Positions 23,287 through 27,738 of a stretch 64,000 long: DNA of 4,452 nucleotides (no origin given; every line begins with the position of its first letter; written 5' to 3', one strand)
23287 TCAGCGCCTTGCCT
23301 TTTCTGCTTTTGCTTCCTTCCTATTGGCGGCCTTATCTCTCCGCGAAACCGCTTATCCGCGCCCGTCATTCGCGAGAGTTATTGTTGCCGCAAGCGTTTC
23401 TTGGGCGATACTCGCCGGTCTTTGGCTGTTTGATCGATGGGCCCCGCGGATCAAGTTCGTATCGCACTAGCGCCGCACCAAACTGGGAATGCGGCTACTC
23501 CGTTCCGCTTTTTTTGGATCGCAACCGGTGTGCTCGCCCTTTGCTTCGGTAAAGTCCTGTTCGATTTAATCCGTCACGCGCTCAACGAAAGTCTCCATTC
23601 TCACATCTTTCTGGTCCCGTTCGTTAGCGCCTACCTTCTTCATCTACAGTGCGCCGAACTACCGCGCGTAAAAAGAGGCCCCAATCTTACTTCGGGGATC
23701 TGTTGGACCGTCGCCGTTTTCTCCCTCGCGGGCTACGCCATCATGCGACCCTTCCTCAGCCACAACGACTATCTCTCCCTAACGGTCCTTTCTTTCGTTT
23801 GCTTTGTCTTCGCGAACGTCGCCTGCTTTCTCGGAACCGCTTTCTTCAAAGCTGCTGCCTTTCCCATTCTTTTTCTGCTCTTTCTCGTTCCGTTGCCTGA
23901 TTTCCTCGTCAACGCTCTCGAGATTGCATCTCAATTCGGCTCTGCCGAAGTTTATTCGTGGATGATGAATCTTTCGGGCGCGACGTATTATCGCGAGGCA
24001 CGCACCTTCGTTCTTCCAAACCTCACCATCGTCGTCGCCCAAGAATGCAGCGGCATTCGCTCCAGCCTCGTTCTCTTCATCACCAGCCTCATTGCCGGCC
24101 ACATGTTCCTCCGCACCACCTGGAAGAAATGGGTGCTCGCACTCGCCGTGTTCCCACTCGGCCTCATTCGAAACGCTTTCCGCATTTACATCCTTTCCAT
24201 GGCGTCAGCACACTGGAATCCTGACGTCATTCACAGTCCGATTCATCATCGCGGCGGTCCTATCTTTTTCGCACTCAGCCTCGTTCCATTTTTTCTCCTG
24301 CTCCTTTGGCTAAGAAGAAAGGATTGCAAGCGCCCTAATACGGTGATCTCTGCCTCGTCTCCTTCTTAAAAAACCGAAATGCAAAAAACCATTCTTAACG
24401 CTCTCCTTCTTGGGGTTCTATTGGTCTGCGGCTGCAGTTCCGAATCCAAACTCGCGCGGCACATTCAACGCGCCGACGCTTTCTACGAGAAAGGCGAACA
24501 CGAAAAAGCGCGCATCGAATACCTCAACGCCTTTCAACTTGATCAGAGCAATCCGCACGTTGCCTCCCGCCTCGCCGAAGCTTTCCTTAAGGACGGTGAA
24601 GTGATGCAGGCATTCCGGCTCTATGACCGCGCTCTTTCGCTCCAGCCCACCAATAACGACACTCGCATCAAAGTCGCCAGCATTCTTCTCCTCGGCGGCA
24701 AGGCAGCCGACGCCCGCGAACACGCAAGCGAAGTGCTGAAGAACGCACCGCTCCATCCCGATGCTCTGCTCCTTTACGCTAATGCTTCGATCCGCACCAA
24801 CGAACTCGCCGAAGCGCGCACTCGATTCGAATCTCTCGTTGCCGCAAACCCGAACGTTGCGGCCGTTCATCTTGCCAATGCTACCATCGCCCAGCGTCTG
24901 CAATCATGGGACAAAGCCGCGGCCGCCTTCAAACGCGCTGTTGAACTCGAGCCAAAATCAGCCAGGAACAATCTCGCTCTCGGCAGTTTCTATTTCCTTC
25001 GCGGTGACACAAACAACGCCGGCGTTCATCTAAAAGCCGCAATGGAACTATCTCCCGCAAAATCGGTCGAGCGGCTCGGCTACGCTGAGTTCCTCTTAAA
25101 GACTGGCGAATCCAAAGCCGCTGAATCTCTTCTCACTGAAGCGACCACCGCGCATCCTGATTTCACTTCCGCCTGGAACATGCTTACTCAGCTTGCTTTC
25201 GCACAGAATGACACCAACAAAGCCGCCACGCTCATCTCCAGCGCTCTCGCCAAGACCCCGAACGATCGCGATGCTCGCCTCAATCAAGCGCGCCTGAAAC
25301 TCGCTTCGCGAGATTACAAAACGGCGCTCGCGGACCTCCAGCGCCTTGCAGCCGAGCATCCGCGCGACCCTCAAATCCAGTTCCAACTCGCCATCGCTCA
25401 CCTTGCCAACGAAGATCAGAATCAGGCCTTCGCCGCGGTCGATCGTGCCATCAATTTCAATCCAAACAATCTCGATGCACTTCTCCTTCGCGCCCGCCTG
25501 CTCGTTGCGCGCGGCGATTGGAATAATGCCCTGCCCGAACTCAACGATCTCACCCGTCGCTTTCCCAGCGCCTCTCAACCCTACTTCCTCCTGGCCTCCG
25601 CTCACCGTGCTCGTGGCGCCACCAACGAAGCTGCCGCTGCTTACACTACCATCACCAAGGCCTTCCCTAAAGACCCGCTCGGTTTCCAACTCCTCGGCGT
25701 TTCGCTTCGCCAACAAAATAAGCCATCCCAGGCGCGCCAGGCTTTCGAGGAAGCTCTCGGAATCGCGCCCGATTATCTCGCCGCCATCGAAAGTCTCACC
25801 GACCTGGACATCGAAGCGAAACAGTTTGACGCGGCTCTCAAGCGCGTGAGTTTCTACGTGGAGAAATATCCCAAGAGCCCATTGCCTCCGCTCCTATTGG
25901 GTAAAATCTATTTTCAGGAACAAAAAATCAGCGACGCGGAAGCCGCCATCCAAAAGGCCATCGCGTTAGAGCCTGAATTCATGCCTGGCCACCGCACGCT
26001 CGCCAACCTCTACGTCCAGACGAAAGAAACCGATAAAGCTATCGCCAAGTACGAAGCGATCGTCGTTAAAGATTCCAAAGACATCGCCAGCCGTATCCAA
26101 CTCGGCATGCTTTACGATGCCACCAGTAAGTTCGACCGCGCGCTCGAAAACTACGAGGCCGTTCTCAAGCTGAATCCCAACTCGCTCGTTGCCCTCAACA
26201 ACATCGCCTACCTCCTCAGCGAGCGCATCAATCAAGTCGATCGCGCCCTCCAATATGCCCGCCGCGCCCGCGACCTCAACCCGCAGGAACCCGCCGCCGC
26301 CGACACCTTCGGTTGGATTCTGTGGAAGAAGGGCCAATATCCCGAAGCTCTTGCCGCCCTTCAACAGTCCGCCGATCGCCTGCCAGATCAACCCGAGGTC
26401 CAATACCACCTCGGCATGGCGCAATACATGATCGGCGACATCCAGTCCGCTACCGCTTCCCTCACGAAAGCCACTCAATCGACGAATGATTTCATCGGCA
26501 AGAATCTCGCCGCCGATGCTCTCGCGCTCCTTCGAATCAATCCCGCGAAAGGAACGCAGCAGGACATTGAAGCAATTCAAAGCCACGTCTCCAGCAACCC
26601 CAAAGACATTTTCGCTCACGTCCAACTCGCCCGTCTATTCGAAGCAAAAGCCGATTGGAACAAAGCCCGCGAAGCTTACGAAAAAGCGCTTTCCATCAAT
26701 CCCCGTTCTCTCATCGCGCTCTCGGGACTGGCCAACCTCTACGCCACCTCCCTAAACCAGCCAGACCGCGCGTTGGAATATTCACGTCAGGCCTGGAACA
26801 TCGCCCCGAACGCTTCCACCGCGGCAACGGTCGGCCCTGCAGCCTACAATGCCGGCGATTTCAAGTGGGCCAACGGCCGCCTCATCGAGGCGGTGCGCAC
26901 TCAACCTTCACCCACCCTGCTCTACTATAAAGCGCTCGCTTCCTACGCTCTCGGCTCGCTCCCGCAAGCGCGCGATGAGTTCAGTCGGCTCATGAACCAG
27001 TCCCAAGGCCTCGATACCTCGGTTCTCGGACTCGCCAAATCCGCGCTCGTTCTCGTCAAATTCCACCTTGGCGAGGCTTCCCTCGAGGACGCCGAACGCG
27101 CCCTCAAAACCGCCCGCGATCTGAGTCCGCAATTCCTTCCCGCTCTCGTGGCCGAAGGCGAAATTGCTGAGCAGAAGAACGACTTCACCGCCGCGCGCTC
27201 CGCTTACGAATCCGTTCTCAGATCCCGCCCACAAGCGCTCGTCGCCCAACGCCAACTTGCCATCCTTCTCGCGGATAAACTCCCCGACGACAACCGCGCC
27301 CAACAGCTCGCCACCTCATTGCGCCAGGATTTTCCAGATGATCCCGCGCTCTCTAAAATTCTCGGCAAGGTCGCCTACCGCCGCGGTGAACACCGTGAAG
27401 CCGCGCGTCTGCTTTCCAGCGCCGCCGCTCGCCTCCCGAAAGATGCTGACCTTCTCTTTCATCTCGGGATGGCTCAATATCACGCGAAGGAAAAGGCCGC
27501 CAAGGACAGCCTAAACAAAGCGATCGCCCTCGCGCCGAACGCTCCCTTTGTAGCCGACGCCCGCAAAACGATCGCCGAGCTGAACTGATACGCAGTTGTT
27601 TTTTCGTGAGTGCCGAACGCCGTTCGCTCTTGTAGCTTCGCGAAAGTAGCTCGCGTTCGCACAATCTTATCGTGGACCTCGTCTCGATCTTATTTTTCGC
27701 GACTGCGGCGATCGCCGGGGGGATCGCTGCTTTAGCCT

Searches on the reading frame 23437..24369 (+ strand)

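Call 36: search_protein_families(library=pfam, proteins=[window:23437-24369:+], max_evalue=0.00001)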
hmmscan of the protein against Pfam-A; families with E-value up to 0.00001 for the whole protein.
window:23437-24369:+ (310 aa): 1 family
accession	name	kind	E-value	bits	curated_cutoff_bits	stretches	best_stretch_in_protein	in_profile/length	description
PF09721.15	Exosortase_EpsH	-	3.4e-44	151.6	25.7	1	32-292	3-254/254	Transmembrane exosortase (Exosortase_EpsH)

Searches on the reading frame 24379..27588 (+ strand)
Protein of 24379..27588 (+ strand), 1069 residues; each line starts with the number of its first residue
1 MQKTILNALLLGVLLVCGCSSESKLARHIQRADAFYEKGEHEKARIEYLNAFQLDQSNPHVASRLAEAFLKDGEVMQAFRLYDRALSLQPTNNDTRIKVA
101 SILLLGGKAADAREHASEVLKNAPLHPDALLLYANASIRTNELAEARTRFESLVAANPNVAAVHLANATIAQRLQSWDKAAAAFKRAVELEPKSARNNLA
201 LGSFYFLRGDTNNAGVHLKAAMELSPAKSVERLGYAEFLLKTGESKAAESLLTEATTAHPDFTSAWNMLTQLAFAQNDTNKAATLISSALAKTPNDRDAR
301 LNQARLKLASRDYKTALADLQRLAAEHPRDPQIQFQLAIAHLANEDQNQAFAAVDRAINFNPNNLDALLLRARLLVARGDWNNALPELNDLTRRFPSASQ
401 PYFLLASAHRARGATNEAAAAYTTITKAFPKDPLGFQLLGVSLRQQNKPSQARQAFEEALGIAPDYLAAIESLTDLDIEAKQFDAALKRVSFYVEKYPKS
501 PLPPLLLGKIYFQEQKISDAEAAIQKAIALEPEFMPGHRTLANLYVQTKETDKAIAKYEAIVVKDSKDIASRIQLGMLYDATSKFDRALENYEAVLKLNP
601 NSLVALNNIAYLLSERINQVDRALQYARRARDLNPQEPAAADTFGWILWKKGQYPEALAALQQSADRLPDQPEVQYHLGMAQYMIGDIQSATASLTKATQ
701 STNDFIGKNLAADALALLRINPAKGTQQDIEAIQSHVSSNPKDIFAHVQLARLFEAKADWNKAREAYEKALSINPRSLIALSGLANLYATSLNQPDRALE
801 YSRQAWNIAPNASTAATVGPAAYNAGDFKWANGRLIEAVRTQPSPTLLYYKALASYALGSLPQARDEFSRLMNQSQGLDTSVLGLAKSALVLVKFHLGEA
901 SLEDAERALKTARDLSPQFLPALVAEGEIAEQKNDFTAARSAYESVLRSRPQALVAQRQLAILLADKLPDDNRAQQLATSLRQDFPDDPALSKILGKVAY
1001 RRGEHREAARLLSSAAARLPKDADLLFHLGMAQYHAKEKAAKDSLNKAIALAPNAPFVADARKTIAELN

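Call 36: search_protein_families(library=pfam, proteins=[window:24379-27588:+], max_evalue=0.00001)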
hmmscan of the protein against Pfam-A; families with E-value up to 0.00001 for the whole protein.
window:24379-27588:+ (1069 aa): 24 families
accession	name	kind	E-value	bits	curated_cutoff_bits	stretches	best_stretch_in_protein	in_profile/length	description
PF13432.12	TPR_16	-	5.4e-75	247.7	32.7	1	369-433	1-65/65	Tetratricopeptide repeat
PF14559.12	TPR_19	-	2e-68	227.1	25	5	105-165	3-63/68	Tetratricopeptide repeat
PF07719.23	TPR_2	-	3.5e-60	195.6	27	0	746-776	3-33/34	Tetratricopeptide repeat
PF13428.12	TPR_14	-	2.5e-58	188.8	23.5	0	746-787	3-44/44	Tetratricopeptide repeat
PF00515.34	TPR_1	-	1.9e-40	135.5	27.8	0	574-601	6-33/34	Tetratricopeptide repeat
PF13431.12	TPR_17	-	1.7e-39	131.2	24.4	0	592-625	2-34/34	Tetratricopeptide repeat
PF13181.12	TPR_8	-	8.2e-38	125.8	25.7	0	572-601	4-33/34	Tetratricopeptide repeat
PF23914.1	TPR_CcmH_CycH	-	1.5e-35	122.8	42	2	200-296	55-154/158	Cytochrome c-type biogenesis protein H TPR domain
PF13174.12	TPR_6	-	6.4e-35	117.8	26.3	0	366-397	1-32/33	Tetratricopeptide repeat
PF13414.12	TPR_11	-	2.8e-30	104.2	26.8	1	33-73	2-42/42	TPR repeat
PF13371.12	TPR_9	-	1.4e-29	102.4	35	0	339-398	3-62/73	Tetratricopeptide repeat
PF12895.13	ANAPC3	-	2e-26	92.5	27.2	0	311-387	3-78/82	Anaphase-promoting complex, cyclosome, subunit 3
PF13424.12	TPR_12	-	2e-26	92.4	30.1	0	747-809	6-75/77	Tetratricopeptide repeat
PF25062.1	ARM_TT21_N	-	2.1e-21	77.1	40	0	67-180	108-221/222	Tetratricopeptide repeat protein 21 N-terminal ARM repeat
PF25060.1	ARM_TT21_2nd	-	5.3e-20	72.4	27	1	72-309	35-268/270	Tetratricopeptide repeat protein 21 second ARM domain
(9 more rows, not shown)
